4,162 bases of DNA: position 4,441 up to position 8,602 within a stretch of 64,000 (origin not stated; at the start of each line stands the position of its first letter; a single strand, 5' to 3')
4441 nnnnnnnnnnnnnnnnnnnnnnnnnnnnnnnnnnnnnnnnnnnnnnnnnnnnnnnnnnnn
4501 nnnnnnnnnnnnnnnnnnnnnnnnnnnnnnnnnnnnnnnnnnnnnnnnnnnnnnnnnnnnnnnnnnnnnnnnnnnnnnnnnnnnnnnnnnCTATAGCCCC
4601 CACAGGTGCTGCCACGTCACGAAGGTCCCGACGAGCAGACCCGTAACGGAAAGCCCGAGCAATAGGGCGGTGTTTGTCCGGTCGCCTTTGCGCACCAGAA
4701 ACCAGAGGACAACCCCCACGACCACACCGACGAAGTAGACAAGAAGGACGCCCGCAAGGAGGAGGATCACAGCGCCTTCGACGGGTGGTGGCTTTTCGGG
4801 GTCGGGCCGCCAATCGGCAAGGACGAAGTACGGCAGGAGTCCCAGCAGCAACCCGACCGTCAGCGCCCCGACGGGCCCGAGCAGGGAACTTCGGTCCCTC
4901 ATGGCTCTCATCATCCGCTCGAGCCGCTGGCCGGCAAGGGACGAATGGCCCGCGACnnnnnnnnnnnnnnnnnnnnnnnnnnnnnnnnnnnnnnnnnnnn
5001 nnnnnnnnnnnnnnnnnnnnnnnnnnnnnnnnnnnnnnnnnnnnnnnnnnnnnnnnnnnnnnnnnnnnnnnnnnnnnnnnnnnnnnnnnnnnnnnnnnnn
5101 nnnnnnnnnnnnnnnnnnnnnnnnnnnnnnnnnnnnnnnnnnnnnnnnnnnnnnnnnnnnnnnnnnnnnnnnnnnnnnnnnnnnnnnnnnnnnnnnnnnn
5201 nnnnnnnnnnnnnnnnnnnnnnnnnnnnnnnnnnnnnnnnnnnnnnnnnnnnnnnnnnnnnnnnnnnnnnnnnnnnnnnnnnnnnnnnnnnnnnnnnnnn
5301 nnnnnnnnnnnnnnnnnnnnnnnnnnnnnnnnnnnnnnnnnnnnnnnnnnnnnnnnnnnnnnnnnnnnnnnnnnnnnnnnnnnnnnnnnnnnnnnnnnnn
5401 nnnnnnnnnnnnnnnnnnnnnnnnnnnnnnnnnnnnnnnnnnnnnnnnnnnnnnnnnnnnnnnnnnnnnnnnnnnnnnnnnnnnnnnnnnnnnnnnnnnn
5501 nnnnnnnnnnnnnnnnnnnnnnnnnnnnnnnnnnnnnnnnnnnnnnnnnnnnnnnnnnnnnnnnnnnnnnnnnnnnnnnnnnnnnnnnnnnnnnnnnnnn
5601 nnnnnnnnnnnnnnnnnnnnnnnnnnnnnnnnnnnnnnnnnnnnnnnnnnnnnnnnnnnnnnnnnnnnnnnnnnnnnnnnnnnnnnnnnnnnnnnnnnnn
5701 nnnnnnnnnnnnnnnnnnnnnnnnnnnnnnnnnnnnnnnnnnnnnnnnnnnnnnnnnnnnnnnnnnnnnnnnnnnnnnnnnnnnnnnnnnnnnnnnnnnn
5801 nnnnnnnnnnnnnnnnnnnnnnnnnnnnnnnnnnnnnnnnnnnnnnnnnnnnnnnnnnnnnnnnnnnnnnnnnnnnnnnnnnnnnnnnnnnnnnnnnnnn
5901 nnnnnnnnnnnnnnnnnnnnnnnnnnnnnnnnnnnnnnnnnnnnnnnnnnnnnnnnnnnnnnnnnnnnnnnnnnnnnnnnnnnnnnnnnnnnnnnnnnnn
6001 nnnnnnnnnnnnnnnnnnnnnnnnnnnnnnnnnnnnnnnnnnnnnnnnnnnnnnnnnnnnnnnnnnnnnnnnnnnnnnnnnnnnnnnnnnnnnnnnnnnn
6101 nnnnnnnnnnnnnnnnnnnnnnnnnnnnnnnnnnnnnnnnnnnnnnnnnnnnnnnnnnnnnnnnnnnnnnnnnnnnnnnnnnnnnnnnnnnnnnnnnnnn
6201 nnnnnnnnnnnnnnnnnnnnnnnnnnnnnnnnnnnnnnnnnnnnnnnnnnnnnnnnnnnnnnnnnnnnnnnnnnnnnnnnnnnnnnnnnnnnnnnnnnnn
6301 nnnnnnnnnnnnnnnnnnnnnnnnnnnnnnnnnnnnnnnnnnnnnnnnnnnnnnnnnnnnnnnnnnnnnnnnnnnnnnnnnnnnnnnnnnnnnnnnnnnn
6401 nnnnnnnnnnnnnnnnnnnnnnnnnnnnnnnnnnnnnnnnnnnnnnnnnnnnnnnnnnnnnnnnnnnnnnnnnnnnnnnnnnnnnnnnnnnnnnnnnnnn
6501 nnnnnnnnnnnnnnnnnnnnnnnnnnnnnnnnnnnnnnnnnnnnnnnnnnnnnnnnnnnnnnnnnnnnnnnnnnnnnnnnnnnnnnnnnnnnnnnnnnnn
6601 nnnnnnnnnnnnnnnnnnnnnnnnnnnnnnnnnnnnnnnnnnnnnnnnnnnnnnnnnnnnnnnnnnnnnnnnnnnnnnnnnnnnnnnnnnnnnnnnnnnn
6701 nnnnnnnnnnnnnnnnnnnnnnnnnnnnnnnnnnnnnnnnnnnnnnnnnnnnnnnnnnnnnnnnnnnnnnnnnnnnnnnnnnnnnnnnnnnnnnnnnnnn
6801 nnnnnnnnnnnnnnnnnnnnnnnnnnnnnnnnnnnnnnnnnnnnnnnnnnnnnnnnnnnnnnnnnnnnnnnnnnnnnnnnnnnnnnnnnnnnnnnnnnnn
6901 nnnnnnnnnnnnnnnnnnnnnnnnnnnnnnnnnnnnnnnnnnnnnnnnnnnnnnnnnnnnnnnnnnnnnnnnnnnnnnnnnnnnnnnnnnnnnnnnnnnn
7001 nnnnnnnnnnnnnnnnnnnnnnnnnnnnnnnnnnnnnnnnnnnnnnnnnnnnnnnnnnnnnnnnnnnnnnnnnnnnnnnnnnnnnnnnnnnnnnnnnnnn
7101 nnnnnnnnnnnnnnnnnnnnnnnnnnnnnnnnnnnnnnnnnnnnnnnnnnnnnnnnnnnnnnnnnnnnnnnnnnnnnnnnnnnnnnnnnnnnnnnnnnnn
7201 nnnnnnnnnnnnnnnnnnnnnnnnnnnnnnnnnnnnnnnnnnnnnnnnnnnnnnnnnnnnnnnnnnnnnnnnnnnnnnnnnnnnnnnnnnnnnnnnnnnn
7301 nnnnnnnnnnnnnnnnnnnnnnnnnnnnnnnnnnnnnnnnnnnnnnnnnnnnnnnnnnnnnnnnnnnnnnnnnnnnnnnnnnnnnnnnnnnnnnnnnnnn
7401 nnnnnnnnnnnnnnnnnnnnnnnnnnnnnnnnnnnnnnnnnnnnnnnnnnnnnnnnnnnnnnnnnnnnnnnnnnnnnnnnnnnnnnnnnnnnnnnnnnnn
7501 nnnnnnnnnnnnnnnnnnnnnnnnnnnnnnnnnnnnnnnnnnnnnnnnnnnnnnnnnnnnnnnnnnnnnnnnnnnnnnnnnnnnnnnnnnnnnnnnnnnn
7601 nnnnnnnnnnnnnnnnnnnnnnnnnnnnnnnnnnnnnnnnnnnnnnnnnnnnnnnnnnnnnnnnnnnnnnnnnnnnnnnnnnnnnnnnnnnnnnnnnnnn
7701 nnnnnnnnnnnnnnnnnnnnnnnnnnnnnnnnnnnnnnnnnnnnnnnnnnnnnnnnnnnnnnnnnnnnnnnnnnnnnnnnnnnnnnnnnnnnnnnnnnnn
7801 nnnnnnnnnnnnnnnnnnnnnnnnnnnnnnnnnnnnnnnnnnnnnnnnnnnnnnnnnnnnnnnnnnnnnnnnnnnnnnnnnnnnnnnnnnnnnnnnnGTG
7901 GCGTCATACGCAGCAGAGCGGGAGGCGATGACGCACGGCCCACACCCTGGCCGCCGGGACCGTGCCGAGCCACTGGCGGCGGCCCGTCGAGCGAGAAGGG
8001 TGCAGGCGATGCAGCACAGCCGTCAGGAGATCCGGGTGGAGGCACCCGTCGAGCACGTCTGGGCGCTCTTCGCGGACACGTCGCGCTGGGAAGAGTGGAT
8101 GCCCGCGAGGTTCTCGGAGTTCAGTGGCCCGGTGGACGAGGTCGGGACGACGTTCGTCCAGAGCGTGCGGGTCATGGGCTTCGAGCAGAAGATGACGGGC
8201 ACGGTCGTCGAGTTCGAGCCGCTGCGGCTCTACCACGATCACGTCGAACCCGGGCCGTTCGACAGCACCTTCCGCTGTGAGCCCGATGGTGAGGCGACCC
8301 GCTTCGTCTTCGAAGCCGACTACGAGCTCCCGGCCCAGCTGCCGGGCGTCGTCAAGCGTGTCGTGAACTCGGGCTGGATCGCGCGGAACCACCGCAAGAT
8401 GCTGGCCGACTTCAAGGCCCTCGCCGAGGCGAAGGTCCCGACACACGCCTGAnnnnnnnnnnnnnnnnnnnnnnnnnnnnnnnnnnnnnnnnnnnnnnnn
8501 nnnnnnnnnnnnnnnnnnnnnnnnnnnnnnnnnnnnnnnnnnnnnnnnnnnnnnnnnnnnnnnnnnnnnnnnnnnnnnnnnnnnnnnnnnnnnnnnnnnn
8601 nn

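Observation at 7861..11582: Tandem leader-ORF array resembling a gene-cassette array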

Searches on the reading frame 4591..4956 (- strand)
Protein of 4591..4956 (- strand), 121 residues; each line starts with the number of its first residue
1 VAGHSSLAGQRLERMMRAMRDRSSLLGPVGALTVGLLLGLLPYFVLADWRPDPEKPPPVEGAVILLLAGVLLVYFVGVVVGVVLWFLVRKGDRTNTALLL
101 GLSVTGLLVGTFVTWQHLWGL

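Call 43: search_protein_families(library=pfam, proteins=[window:4591-4956:-], max_evalue=0.01)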
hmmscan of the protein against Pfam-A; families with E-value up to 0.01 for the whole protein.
window:4591-4956:- (121 aa): 1 family
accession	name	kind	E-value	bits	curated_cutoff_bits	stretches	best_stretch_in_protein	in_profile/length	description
PF07331.16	TctB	-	0.0017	19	29.1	1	34-115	36-131/137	Tripartite tricarboxylate transporter TctB family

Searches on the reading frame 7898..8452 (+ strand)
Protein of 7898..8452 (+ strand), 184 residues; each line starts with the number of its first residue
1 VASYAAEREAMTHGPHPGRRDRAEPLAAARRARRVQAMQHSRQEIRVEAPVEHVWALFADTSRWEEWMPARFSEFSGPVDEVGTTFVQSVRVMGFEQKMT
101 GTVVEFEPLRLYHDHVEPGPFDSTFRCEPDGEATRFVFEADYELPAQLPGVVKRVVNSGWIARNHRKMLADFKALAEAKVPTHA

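Call 17: find_encoding_contigs(protein=window:8009-8452:+, flank=10000, max_places=10)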
Protein window:8009-8452:+ (147 aa): no gene with exactly this product is on record in the collection.

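Call 18: find_encoding_contigs(protein=window:7898-8452:+, flank=10000, max_places=10)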
Protein window:7898-8452:+ (184 aa): no gene with exactly this product is on record in the collection.

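Call 19: search_protein_families(library=pfam, proteins=[window:8009-8452:+], max_evalue=0.01)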
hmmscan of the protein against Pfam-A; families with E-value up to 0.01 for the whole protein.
window:8009-8452:+ (147 aa): 3 families
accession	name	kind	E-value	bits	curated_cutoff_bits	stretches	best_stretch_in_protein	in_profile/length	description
PF10604.15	Polyketide_cyc2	-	7.6e-18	65.6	27.4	1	1-140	1-142/142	Polyketide cyclase / dehydrase and lipid transport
PF03364.25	Polyketide_cyc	-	9.8e-08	32.7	23.4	1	10-119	1-113/126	Polyketide cyclase / dehydrase and lipid transport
PF08327.17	AHSA1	-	0.0032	18.1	22.1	1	12-107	2-97/125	Activator of Hsp90 ATPase homolog 1-like protein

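Call 20: find_homologous_proteins(query=window:8009-8452:+, max_evalue=1e-10)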
Query window:8009-8452:+ (147 aa): 190 proteins with E <= 1e-10 among 205 candidates; the best 120 are listed.
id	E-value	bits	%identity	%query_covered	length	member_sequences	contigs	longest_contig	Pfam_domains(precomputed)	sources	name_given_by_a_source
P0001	1.1e-95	336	100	100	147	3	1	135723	PF03364.26,PF10604.16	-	-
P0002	8.3e-84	297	88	99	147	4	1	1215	PF03364.26,PF10604.16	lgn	-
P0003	3.9e-80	285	83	99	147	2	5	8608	PF03364.26,PF10604.16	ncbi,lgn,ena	-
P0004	1.0e-79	284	86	100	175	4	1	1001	PF03364.26,PF10604.16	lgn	-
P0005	1.2e-79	284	83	100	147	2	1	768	PF03364.26,PF10604.16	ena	-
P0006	5.1e-79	281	82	100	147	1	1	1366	PF03364.26,PF10604.16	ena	-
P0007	1.5e-76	273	79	100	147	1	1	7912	PF03364.26,PF10604.16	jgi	jgi:ligand-binding SRPBCC domain-containing protein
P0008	2.3e-76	273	79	100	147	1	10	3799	PF03364.26,PF10604.16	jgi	jgi:ligand-binding SRPBCC domain-containing protein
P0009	6.9e-76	271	78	100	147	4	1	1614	PF03364.26,PF10604.16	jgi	jgi:ligand-binding SRPBCC domain-containing protein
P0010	2.0e-73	263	78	100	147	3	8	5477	PF08327.18,PF03364.26,PF10604.16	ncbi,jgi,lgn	ncbi:MAG: SRPBCC family protein [Chloroflexota bacterium]|jgi:ligand-binding SRPBCC domain-containin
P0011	6.3e-73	262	77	100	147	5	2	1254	PF03364.26,PF10604.16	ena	-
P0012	1.0e-72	261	77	99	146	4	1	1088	PF03364.26,PF10604.16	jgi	jgi:ligand-binding SRPBCC domain-containing protein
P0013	6.6e-72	258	77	100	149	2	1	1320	PF08327.18,PF03364.26,PF10604.16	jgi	jgi:hypothetical protein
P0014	2.3e-71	257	77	99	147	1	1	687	PF08327.18,PF10604.16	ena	-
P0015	6.2e-71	255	76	100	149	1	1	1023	PF03364.26,PF10604.16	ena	-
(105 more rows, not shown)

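Call 21: find_encoding_contigs(protein=P0003, flank=10000, max_places=6)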
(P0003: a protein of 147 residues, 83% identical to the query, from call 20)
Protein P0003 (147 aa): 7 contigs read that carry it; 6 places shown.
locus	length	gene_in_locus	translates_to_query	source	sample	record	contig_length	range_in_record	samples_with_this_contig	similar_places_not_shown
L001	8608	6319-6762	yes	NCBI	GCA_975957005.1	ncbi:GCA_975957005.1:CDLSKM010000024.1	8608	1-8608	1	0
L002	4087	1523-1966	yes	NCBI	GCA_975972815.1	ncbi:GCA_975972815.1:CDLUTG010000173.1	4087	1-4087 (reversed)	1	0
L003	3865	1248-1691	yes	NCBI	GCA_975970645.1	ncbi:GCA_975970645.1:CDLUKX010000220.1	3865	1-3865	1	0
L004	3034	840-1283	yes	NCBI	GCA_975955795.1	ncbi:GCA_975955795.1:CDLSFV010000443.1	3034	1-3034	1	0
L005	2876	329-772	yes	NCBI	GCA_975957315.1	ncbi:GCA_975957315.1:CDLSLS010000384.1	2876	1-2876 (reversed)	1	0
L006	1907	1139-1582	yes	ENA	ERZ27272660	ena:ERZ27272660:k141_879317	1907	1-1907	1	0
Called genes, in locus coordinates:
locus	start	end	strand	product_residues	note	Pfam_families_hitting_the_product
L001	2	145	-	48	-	?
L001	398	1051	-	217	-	PF01209:Ubie_methyltran, PF13489:Methyltransf_23 (weak), PF13847:Methyltransf_31, PF08241:Methyltransf_11, PF08242:Methyltransf_12, PF13649:Methyltransf_25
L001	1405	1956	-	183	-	-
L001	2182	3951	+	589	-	PF24681:Kelch_KLHDC2_KLHL20_DRC7 (faint), PF24981:Beta-prop_ATRN-LZTR1 (faint)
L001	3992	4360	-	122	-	-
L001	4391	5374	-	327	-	PF08240:ADH_N, PF00107:ADH_zinc_N, PF13602:ADH_zinc_N_2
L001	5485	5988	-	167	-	-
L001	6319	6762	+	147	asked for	PF10604:Polyketide_cyc2, PF03364:Polyketide_cyc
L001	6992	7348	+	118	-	-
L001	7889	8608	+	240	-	?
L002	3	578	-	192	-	?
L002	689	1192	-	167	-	-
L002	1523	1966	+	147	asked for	PF10604:Polyketide_cyc2, PF03364:Polyketide_cyc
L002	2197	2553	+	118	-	-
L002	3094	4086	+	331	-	?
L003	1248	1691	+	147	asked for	PF10604:Polyketide_cyc2, PF03364:Polyketide_cyc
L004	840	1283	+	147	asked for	PF10604:Polyketide_cyc2, PF03364:Polyketide_cyc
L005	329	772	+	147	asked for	PF10604:Polyketide_cyc2, PF03364:Polyketide_cyc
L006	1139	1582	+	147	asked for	PF10604:Polyketide_cyc2, PF03364:Polyketide_cyc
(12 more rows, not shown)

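Call 22: find_encoding_contigs(protein=P0007, flank=10000, max_places=4)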
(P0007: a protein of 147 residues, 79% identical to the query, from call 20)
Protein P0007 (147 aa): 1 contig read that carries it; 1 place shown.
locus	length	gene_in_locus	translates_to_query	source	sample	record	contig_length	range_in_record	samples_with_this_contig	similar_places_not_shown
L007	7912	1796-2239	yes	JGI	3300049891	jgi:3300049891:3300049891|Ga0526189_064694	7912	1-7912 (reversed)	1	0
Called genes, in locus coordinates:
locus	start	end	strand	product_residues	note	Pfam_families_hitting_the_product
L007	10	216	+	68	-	-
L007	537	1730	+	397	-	PF04075:F420H2_quin_red (weak), PF14196:ATC_hydrolase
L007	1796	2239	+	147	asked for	PF10604:Polyketide_cyc2, PF03364:Polyketide_cyc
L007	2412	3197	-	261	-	PF00089:Trypsin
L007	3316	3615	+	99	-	-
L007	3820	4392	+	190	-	PF01169:GDT1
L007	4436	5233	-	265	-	PF04542:Sigma70_r2, PF08281:Sigma70_r4_2, PF13490:zf-HC2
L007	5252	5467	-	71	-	PF11127:YgaP-like_TM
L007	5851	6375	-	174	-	PF01850:PIN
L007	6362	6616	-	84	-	PF01402:RHH_1 (weak)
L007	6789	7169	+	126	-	-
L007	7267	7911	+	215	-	?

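Call 23: find_encoding_contigs(protein=P0010, flank=10000, max_places=6)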
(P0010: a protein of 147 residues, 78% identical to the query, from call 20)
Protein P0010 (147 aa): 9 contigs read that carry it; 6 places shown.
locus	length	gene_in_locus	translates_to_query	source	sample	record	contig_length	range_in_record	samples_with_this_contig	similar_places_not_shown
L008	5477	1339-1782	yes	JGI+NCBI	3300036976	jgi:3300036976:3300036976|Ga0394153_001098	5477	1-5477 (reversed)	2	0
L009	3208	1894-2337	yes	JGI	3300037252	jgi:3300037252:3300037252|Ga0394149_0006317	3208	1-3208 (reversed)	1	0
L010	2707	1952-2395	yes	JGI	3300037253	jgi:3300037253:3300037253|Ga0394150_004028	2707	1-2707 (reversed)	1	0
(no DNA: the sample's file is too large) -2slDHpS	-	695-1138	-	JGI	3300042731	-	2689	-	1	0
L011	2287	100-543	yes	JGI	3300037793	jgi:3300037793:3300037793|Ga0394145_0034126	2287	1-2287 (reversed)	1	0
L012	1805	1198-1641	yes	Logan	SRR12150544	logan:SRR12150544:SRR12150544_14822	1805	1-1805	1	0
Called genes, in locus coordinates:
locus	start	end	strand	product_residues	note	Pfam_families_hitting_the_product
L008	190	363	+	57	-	-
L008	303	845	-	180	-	-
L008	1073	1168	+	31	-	-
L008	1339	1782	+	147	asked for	PF10604:Polyketide_cyc2, PF03364:Polyketide_cyc, PF08327:AHSA1 (weak)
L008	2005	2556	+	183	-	-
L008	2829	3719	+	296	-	-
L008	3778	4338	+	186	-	-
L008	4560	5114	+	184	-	-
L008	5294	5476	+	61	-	?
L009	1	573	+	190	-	?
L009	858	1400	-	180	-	-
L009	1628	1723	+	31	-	-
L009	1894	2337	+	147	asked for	PF10604:Polyketide_cyc2, PF03364:Polyketide_cyc, PF08327:AHSA1 (weak)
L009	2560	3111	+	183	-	-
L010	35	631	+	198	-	-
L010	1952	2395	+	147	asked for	PF10604:Polyketide_cyc2, PF03364:Polyketide_cyc, PF08327:AHSA1 (weak)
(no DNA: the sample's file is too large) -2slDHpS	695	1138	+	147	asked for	PF10604:Polyketide_cyc2, PF03364:Polyketide_cyc, PF08327:AHSA1 (weak)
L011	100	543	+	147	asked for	PF10604:Polyketide_cyc2, PF03364:Polyketide_cyc, PF08327:AHSA1 (weak)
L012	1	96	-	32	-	?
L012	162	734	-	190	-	-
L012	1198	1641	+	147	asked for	PF10604:Polyketide_cyc2, PF03364:Polyketide_cyc, PF08327:AHSA1 (weak)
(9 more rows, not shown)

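Call 28: find_related_loci(query=window:8009-8452:+, collection=metagenome_contigs, flank=10000)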
Query window:8009-8452:+ (147 aa) in metagenome_contigs; peptide patterns used: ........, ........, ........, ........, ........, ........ (x = any residue, [..] = any of these).
106 stretches matched a pattern, but none encodes a relative of the query by tblastn (E <= 1e-3).

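Call 68: search_protein_families(library=ncbifam, proteins=[L008:2829-3716:+, L008:306-875:-], max_evalue=0.1)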
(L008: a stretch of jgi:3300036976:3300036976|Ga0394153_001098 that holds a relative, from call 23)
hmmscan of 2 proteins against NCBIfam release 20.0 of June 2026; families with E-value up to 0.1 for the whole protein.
L008:2829-3716:+ (296 aa): 0 families

L008:306-875:- (190 aa): 0 families

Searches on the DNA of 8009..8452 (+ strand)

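Call 24: search_rna_families(sources=[L001, L002, L003, L007, L008, L009, L012], threshold=gathering)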
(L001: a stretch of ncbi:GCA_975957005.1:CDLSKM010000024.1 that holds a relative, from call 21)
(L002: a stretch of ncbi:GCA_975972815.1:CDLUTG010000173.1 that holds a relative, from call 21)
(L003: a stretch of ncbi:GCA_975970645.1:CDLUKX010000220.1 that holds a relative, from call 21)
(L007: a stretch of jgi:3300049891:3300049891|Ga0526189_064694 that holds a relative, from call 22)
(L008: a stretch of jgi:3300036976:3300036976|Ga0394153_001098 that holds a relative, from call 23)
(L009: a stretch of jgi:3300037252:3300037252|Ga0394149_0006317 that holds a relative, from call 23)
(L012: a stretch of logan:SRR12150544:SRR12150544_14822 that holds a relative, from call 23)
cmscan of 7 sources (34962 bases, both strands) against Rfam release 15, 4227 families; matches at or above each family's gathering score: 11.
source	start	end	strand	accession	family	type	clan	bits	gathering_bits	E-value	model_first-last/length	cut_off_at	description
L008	2730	2816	+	RF03170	c-di-GMP-II-GCG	Cis-reg; riboswitch;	CL00127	60.8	47.9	6.8e-09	1-85/85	no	c-di-GMP-II-GCG riboswitch aptamer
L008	1889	1974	+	RF03170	c-di-GMP-II-GCG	Cis-reg; riboswitch;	CL00127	58.1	47.9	2.9e-08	1-85/85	no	c-di-GMP-II-GCG riboswitch aptamer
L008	889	975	-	RF03170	c-di-GMP-II-GCG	Cis-reg; riboswitch;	CL00127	58.1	47.9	3e-08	1-85/85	no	c-di-GMP-II-GCG riboswitch aptamer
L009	2444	2529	+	RF03170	c-di-GMP-II-GCG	Cis-reg; riboswitch;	CL00127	58.1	47.9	2.9e-08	1-85/85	no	c-di-GMP-II-GCG riboswitch aptamer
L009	1444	1530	-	RF03170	c-di-GMP-II-GCG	Cis-reg; riboswitch;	CL00127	58.1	47.9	3e-08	1-85/85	no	c-di-GMP-II-GCG riboswitch aptamer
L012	748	834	-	RF03170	c-di-GMP-II-GCG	Cis-reg; riboswitch;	CL00127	58.1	47.9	3e-08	1-85/85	no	c-di-GMP-II-GCG riboswitch aptamer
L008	101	170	+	RF03170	c-di-GMP-II-GCG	Cis-reg; riboswitch;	CL00127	49.2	47.9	4e-06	9-77/85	no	c-di-GMP-II-GCG riboswitch aptamer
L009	656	725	+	RF03170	c-di-GMP-II-GCG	Cis-reg; riboswitch;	CL00127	49.2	47.9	4e-06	9-77/85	no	c-di-GMP-II-GCG riboswitch aptamer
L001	6219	6305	+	RF03169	c-di-GMP-II-GAG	Cis-reg; riboswitch;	CL00127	45.9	40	4.4e-06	1-86/86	no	c-di-GMP-II-GAG riboswitch aptamer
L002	1423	1509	+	RF03169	c-di-GMP-II-GAG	Cis-reg; riboswitch;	CL00127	45.9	40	4.4e-06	1-86/86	no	c-di-GMP-II-GAG riboswitch aptamer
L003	1148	1234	+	RF03169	c-di-GMP-II-GAG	Cis-reg; riboswitch;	CL00127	45.9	40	4.4e-06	1-86/86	no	c-di-GMP-II-GAG riboswitch aptamer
